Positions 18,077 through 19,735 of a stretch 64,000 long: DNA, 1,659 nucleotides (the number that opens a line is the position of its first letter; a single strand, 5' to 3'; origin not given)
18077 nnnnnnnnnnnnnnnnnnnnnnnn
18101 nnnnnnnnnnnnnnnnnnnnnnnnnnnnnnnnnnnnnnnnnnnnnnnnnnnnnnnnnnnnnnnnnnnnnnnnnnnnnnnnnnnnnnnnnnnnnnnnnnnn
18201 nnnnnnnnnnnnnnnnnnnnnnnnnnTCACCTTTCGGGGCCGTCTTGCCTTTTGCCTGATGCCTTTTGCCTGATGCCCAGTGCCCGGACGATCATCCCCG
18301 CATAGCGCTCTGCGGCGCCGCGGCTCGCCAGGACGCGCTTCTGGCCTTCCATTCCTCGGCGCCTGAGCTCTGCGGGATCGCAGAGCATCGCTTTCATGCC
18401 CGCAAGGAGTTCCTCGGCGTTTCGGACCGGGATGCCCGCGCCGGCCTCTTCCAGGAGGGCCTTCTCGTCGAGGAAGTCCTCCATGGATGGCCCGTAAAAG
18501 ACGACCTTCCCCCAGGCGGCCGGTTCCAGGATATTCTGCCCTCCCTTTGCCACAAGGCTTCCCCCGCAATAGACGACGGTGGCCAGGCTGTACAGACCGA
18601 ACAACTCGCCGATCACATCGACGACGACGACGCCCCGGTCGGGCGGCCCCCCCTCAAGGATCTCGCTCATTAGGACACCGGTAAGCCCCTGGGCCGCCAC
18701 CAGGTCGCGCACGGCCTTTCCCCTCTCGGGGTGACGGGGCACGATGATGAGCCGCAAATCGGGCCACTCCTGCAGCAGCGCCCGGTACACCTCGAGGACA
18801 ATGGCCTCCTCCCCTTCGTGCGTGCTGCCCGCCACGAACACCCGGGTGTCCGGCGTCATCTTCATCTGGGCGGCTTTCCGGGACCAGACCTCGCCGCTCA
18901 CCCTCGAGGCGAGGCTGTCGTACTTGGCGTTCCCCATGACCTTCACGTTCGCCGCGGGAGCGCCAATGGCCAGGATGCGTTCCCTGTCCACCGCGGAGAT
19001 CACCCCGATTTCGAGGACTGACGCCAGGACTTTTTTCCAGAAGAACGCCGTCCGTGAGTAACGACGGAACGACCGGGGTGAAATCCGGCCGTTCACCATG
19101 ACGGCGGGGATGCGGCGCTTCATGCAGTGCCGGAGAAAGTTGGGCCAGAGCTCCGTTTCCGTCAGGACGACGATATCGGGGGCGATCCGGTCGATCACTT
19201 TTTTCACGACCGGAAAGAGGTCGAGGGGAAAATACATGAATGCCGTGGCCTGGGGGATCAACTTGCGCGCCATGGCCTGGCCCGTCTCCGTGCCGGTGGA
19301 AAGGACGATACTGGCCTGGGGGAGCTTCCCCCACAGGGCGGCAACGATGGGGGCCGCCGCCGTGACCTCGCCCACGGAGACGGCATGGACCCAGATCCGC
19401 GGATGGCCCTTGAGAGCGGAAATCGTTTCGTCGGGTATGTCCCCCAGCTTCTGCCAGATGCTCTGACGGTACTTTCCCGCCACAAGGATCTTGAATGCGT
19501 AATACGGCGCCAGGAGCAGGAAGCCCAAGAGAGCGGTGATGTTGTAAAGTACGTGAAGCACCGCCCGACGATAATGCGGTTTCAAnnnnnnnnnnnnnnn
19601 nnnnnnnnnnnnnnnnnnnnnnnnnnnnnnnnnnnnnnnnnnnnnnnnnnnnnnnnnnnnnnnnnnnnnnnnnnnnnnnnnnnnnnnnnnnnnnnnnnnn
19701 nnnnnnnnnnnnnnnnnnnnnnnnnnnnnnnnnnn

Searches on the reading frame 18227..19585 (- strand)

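Call 8: search_protein_families(library=pfam, proteins=[window:18227-19585:-])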
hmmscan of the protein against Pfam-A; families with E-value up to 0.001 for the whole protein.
window:18227-19585:- (452 aa): 1 family
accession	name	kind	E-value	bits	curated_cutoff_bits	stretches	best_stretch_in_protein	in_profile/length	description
PF04413.22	Glycos_transf_N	-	2e-57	194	23.9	1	44-223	4-178/179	3-Deoxy-D-manno-octulosonic-acid transferase (kdotransferase)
